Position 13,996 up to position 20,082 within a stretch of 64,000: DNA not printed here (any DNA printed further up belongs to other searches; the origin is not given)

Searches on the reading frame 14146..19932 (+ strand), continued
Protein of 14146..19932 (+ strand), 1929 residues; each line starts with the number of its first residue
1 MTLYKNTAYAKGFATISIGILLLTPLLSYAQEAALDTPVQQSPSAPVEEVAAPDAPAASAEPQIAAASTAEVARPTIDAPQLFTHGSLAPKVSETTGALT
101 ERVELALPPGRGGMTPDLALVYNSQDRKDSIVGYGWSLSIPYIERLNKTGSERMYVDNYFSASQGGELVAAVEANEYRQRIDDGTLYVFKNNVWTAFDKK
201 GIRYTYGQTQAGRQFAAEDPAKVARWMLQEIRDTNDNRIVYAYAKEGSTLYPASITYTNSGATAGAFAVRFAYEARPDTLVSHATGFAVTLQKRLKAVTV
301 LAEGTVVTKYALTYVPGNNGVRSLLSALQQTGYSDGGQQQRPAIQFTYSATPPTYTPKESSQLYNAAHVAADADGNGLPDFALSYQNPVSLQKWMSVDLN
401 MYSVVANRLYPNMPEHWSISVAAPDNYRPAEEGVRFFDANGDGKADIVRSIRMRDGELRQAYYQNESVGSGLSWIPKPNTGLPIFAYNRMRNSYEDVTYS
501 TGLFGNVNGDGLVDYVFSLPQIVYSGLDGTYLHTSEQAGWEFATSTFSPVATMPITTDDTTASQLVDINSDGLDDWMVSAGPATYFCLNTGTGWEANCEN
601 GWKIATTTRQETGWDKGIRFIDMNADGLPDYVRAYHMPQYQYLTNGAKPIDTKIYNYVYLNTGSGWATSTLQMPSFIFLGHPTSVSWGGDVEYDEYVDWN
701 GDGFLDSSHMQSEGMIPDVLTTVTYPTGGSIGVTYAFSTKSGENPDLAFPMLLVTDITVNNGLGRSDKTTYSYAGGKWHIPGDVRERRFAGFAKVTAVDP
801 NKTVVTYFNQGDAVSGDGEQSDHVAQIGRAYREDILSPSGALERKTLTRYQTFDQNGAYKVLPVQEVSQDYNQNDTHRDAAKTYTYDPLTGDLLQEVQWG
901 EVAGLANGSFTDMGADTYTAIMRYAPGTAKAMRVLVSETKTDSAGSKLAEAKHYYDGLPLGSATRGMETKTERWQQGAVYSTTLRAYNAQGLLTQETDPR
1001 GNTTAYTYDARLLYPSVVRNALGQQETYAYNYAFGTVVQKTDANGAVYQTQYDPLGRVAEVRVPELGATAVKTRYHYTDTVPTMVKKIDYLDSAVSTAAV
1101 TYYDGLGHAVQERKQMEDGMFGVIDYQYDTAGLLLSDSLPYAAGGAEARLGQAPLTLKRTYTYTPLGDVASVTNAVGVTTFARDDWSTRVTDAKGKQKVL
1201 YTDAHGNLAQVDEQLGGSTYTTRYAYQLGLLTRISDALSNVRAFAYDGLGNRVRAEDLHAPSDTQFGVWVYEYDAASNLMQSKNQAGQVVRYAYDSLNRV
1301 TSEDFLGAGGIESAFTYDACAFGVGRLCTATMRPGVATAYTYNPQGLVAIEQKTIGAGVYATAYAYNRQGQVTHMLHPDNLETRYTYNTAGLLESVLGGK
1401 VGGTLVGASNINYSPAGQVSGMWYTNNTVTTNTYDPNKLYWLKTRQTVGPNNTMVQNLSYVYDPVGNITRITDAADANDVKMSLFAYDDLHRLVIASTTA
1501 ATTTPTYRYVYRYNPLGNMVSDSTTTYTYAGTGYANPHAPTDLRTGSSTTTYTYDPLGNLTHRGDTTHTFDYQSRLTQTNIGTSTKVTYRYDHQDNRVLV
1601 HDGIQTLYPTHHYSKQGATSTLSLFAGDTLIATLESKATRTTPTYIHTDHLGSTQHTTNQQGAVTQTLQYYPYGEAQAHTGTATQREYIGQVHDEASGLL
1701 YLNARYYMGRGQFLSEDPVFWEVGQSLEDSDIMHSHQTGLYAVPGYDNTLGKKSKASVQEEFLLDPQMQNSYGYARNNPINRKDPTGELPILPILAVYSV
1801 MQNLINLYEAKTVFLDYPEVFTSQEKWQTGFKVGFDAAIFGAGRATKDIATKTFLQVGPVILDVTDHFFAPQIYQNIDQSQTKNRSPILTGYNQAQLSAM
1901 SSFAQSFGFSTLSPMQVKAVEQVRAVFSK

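Call 25: find_encoding_contigs(protein=P0001, flank=10000, max_places=3)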
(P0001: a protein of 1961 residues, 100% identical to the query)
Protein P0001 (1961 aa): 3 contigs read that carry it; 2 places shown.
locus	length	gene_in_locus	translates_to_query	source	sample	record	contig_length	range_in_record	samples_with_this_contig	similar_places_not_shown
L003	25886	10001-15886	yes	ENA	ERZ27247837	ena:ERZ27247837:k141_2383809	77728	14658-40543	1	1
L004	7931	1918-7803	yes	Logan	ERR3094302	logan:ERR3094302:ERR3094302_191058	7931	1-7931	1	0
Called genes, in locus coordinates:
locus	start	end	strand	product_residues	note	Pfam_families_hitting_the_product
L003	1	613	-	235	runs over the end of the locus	PF18400:Thioredoxin_12 (faint), PF13462:Thioredoxin_4, PF01323:DSBA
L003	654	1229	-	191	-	PF13482:RNase_H_2, PF10108:DNA_pol_B_exo2 (faint)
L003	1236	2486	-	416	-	PF13393:tRNA-synt_His, PF00587:tRNA-synt_2b, PF03129:HGTP_anticodon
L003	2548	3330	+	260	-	PF01509:TruB_N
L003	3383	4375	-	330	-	PF00268:Ribonuc_red_sm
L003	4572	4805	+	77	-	-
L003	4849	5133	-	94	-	-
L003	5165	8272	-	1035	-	PF03477:ATP-cone, PF00317:Ribonuc_red_lgN, PF02867:Ribonuc_red_lgC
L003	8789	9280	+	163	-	PF00856:SET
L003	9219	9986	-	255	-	PF02673:BacA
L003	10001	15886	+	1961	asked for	PF03534:SpvB, PF13517:FG-GAP_3 (faint), PF05593:RHS_repeat (weak), PF25023:TEN_YD-shell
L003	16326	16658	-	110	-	-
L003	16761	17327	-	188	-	PF09335:VTT_dom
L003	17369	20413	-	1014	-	PF00873:ACR_tran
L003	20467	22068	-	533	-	-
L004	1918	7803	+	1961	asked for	PF03534:SpvB, PF13517:FG-GAP_3 (faint), PF05593:RHS_repeat (weak), PF25023:TEN_YD-shell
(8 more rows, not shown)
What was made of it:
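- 17104..19152 (+): YD/RHS repeat shell (first best-scoring repeat at residue 987, running to the core). PF25023 TEN_YD-shell is precomputed for this protein (call 25).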

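Call 58: list_cluster_members(proteins=[P0001, P0121, P0002, window:19942-20193:+, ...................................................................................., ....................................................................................])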
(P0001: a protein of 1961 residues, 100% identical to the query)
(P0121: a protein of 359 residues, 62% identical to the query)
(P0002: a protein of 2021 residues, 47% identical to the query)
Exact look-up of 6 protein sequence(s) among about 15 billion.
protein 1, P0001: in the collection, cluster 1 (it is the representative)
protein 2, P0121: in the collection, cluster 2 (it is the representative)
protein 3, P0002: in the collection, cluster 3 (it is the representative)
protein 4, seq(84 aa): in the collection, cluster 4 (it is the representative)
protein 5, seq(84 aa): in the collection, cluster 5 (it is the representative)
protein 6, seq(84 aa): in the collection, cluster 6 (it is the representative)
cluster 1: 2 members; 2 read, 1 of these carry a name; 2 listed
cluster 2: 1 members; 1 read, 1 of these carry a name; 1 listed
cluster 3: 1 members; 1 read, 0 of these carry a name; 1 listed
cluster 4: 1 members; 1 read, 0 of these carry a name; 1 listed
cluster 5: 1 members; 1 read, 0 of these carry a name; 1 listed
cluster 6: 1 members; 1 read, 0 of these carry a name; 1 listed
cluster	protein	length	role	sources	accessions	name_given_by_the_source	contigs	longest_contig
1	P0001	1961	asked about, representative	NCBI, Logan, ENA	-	-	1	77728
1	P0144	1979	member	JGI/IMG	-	RHS repeat-associated protein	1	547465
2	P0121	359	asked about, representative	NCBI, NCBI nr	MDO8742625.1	MAG: RHS repeat-associated core domain-containing protein [bacterium] | RHS repeat-associated core domain-containing protein [bacterium]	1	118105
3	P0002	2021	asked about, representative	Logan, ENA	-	-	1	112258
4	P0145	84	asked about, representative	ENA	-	-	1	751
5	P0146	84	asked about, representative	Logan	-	-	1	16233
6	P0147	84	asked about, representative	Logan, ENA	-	-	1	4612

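Call 59: find_encoding_contigs(protein=P0144, flank=8000, max_places=3)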
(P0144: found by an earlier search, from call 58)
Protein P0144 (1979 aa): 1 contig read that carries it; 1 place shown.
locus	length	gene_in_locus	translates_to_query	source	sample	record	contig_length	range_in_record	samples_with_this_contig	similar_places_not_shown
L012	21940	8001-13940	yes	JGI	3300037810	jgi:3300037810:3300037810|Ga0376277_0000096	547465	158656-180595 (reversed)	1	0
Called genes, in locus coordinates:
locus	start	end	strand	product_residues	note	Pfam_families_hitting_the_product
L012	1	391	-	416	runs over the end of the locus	PF13393:tRNA-synt_His, PF00587:tRNA-synt_2b, PF03129:HGTP_anticodon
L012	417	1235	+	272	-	PF01509:TruB_N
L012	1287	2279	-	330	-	PF00268:Ribonuc_red_sm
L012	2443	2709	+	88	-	-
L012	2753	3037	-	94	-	-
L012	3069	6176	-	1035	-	PF03477:ATP-cone, PF00317:Ribonuc_red_lgN, PF02867:Ribonuc_red_lgC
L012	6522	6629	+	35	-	PF18930:DUF5679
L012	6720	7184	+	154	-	PF00856:SET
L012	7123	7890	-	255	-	PF02673:BacA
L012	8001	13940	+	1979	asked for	PF03534:SpvB (weak), PF05593:RHS_repeat (weak), PF25023:TEN_YD-shell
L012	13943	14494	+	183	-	-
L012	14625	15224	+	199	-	-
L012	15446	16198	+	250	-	-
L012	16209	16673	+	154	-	-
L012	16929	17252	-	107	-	-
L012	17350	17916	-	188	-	PF09335:VTT_dom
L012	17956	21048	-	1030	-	PF00873:ACR_tran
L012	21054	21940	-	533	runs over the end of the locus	-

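Call 66: search_protein_families(library=pfam, proteins=[L012:13236-13937:+, L012:13943-14491:+, L012:14625-15221:+, L012:15446-16195:+, L012:16209-16670:+], max_evalue=0.1)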
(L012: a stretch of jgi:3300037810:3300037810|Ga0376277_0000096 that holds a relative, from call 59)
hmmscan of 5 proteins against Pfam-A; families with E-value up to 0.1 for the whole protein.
L012:13236-13937:+ (234 aa): 1 family
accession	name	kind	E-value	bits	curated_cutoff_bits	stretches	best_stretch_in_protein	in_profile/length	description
PF13135.11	DUF3947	-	0.04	14.6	25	1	161-225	12-84/91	Protein of unknown function (DUF3947)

L012:13943-14491:+ (183 aa): 2 families
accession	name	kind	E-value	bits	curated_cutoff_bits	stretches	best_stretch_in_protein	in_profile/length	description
PF19554.4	DUF6077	-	0.0027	17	27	1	25-133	57-163/354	Family of unknown function (DUF6077)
PF13567.11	DUF4131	-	0.013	15.6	31.6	1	39-125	4-75/165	Domain of unknown function (DUF4131)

L012:14625-15221:+ (199 aa): 0 families

L012:15446-16195:+ (250 aa): 0 families

L012:16209-16670:+ (154 aa): 2 families
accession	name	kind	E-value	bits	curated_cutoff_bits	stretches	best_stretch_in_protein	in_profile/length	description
PF17255.8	EbsA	-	0.0043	17.8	25.9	1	14-89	20-92/133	EbsA-like protein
PF06713.17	bPH_4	-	0.029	14.9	22.9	0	63-95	6-37/74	Bacterial PH domain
